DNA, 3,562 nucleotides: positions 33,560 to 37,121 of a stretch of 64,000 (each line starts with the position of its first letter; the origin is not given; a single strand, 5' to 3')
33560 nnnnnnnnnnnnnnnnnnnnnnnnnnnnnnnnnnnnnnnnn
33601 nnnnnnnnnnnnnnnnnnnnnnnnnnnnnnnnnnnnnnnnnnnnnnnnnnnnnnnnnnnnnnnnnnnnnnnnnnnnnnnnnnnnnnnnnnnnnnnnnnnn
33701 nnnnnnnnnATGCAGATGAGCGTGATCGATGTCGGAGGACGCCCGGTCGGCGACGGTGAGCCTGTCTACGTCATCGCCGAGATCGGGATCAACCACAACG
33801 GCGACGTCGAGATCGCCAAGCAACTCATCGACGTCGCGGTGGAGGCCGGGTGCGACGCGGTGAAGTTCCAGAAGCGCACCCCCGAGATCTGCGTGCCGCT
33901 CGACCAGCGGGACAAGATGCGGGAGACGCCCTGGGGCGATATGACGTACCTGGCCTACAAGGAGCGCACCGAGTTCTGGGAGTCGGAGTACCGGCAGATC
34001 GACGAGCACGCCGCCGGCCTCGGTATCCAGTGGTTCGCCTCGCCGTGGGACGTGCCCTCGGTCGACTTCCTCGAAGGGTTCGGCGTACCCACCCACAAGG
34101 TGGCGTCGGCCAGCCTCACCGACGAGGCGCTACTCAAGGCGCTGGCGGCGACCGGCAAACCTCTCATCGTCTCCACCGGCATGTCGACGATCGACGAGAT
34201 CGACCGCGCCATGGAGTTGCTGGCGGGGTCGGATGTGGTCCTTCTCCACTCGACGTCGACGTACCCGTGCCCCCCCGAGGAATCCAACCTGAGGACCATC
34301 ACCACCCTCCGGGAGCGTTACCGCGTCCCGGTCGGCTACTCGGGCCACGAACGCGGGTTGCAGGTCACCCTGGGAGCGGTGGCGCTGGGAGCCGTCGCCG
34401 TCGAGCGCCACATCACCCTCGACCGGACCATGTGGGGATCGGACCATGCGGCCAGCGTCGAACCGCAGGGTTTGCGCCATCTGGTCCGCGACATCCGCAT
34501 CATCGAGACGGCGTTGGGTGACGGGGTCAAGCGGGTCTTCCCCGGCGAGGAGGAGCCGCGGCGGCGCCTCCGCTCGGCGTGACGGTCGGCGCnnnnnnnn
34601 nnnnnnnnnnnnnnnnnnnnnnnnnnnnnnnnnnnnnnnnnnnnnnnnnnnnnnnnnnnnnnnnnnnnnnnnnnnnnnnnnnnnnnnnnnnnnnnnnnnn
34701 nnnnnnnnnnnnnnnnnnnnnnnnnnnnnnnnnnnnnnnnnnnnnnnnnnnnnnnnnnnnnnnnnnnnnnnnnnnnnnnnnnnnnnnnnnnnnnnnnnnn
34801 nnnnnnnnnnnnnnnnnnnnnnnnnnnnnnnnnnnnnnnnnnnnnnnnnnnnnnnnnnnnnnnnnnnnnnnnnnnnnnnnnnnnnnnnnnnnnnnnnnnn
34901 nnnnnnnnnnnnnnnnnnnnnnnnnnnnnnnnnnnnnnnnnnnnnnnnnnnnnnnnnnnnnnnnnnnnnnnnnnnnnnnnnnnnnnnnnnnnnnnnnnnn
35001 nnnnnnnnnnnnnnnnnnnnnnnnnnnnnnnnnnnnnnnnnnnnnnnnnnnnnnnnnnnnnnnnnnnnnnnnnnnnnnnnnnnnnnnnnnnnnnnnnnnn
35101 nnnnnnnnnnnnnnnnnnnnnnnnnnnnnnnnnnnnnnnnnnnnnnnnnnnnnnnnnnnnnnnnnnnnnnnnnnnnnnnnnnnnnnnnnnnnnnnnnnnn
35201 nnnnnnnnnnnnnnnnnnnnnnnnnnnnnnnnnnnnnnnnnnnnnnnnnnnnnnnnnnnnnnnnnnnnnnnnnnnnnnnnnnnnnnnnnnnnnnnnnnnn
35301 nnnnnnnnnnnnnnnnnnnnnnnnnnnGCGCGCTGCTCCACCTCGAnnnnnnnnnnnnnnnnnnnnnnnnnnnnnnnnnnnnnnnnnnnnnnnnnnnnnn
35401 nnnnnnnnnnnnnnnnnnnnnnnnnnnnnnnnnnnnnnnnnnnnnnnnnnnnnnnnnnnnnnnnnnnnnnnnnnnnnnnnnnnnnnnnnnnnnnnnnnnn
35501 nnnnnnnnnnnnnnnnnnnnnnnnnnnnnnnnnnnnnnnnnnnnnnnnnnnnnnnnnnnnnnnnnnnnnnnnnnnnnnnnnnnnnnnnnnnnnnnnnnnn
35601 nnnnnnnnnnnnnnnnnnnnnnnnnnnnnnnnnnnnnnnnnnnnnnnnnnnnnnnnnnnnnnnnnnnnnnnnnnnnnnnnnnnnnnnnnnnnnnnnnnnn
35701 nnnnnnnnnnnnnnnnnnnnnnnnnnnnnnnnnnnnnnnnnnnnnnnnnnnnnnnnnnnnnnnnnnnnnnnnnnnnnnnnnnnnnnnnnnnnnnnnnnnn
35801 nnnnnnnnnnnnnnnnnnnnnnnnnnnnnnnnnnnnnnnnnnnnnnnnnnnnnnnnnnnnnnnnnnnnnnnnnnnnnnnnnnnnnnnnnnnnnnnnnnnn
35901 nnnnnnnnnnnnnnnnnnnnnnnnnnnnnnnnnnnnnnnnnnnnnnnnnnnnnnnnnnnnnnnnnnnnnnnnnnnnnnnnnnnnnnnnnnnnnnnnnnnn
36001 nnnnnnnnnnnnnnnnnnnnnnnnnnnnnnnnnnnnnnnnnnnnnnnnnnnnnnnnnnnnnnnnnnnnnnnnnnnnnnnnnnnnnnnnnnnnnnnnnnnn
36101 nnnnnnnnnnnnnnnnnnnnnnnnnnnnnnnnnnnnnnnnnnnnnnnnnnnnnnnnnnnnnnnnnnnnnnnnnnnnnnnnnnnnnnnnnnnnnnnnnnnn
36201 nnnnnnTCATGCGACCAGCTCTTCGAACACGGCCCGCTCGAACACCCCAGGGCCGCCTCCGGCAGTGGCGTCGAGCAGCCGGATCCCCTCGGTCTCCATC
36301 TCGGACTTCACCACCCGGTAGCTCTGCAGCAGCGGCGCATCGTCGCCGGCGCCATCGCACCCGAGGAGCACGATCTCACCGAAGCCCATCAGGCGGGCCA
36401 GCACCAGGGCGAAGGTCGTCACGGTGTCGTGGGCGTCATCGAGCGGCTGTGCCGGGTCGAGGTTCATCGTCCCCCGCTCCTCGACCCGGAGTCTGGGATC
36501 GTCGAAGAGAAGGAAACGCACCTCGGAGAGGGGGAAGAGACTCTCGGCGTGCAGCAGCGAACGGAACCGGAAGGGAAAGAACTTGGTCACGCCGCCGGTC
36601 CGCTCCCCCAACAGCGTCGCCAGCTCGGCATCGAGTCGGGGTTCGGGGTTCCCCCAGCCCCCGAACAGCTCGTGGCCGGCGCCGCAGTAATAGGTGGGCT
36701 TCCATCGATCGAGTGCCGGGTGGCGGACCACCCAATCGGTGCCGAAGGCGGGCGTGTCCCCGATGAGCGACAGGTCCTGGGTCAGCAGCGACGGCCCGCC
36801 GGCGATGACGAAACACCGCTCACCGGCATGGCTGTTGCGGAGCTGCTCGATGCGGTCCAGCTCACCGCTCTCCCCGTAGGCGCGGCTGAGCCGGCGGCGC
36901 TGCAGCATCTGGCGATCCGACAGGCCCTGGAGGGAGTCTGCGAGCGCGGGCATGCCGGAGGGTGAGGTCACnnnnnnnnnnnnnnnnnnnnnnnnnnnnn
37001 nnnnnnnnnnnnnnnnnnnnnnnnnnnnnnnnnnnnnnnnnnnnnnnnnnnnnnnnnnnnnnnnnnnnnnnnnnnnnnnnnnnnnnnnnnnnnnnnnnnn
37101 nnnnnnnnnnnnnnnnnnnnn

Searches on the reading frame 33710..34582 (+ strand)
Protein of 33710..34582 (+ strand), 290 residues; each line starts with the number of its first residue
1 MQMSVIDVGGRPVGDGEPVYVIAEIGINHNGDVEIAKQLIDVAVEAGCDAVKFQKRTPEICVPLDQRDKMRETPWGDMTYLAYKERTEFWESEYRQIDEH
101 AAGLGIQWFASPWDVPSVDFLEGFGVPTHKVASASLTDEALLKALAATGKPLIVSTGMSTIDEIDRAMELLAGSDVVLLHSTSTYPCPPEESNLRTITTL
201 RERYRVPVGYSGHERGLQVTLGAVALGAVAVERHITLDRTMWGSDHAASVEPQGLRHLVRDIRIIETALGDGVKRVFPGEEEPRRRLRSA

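Call 8: search_protein_families(library=pfam, proteins=[window:33710-34582:+], max_evalue=0.01)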
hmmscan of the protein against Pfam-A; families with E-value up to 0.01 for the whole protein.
window:33710-34582:+ (290 aa): 1 family
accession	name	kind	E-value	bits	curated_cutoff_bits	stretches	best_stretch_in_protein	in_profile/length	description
PF03102.20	NeuB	-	5.5e-81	272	22.1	1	39-274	1-241/241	NeuB family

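Call 23: search_protein_families(library=ncbifam, proteins=[window:33710-34582:+], max_evalue=0.001)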
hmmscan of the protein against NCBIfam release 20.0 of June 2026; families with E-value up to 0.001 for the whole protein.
window:33710-34582:+ (290 aa): 2 families
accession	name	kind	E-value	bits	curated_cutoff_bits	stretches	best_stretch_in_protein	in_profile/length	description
TIGR03569.1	NeuB_NnaB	equivalog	9.7e-81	271.4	399.65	1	19-283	1-272/329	N-acetylneuraminate synthase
TIGR03586.1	PseI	equivalog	3.1e-65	220.5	340.25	1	19-281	2-269/327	pseudaminic acid synthase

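Call 58: find_encoding_contigs(protein=window:33710-34582:+, flank=500, max_places=2)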
Protein window:33710-34582:+ (290 aa): no gene with exactly this product is on record in the collection.

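Call 81: search_solved_structures(query=window:33710-34579:+, max_evalue=0.00001, show_alignments=1)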
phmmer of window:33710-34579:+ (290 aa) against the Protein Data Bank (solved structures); distinct sequences matched with E-value up to 0.00001: 8.
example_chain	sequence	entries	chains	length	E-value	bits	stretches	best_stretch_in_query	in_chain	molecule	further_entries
6ncs_A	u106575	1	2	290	8.8e-47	163.1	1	6-282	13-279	N-acetylneuraminic acid (Sialic acid) synthetase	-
8h2c_A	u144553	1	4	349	3.3e-39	138.3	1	17-272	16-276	Pseudaminic acid synthase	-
1vli_A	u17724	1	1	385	5.4e-35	124.4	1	3-275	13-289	Spore coat polysaccharide biosynthesis protein spsE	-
1xuu_A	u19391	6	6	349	2.6e-34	122.2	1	7-283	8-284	polysialic acid capsule biosynthesis protein SiaC | N-acetylneuraminate synthase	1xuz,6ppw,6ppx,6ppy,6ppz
4ipi_A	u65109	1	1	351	2.6e-34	122.2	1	7-283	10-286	Polysialic acid capsule biosynthesis protein SiaC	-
4ipj_A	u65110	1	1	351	2.6e-34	122.2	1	7-283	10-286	Polysialic acid capsule biosynthesis protein SiaC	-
2wqp_A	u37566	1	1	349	6.3e-33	117.7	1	7-283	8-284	POLYSIALIC ACID CAPSULE BIOSYNTHESIS PROTEIN SIAC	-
3g8r_A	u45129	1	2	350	5.8e-26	94.8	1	18-278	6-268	Probable spore coat polysaccharide biosynthesis protein E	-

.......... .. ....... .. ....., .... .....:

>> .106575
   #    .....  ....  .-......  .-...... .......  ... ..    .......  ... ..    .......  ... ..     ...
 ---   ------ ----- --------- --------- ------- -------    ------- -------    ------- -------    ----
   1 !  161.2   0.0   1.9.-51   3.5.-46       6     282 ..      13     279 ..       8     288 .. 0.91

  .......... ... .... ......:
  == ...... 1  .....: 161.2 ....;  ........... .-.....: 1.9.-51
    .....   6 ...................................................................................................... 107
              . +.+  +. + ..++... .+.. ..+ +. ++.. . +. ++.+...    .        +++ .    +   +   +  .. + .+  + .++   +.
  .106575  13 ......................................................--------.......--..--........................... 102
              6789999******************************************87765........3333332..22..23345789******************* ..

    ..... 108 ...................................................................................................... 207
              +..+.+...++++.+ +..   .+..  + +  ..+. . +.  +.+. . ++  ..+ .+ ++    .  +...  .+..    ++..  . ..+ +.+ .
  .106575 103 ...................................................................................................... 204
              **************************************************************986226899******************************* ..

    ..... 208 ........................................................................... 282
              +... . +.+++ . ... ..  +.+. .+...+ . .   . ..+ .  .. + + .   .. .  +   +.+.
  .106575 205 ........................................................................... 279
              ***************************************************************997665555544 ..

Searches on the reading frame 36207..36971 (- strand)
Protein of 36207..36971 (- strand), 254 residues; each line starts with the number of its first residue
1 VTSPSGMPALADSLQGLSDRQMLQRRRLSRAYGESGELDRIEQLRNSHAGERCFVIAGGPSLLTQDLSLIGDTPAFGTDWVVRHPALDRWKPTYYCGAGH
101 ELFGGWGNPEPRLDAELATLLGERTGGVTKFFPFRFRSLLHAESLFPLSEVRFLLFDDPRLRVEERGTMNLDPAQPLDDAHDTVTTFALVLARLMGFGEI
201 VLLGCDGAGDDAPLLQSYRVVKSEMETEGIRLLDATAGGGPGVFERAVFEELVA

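Call 8: search_protein_families(library=pfam, proteins=[window:36207-36971:-], max_evalue=0.01)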
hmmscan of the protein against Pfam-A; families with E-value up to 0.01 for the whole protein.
window:36207-36971:- (254 aa): 1 family
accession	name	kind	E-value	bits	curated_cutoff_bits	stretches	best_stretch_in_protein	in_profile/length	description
PF01973.23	MptE-like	-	2.6e-05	24.5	34.6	0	183-208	142-167/171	6-hydroxymethylpterin diphosphokinase MptE-like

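Call 23: search_protein_families(library=ncbifam, proteins=[window:36207-36971:-], max_evalue=0.001)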
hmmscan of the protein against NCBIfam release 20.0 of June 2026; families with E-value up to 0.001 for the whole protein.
window:36207-36971:- (254 aa): 0 families

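Call 61: search_solved_structures(query=window:36207-36971:-, max_evalue=10, show_alignments=2)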
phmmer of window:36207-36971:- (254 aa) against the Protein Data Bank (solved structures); distinct sequences matched with E-value up to 10: 1.
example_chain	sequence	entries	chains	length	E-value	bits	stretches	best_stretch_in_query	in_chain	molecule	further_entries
3bal_A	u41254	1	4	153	0.38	13.7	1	77-168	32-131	Acetylacetone-cleaving enzyme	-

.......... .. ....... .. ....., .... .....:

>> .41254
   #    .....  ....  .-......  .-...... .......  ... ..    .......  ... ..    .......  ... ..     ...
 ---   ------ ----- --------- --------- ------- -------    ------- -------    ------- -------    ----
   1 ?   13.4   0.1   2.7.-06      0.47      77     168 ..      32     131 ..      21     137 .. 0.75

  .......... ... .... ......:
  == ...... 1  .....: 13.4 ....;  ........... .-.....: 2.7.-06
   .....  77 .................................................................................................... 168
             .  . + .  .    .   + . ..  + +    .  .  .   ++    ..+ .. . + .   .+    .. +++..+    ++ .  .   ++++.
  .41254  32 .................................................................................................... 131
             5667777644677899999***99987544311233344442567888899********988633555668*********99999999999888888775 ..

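Call 100: predict_structure(protein=window:36207-36968:-)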
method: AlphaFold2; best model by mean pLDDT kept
length: 253 residues; sequences in the alignment: 1
mean_pLDDT: 40.1   pTM: 0.32
mean pLDDT of the five models: 40.1, 32.5, 28.7, 28.5, 28.3
residues with pLDDT >= 90: 0; 70-90: 0; 50-70: 51; < 50: 202
segments of 3 or more residues with pLDDT < 50: 1-3, 11-13, 56-89, 98-253
pLDDT, mean of each block of 10 residues (from residue 1): 47 49 53 57 59 47 38 37 42 49 35 44 35 32 37 33 38 38 35 39 37 31 30 27 36 38
secondary structure, 60 per line:
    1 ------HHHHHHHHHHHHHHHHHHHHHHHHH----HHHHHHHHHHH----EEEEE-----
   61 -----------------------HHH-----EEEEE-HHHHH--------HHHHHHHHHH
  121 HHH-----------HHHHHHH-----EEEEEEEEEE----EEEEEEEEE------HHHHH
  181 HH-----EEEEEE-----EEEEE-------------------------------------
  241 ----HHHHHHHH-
elements in order: H7-31 H36-46 E51-55 E92-96 H98-102 H111-123 H135-141 E147-156 E161-169 H176-182 E188-193 E199-203 H245-252
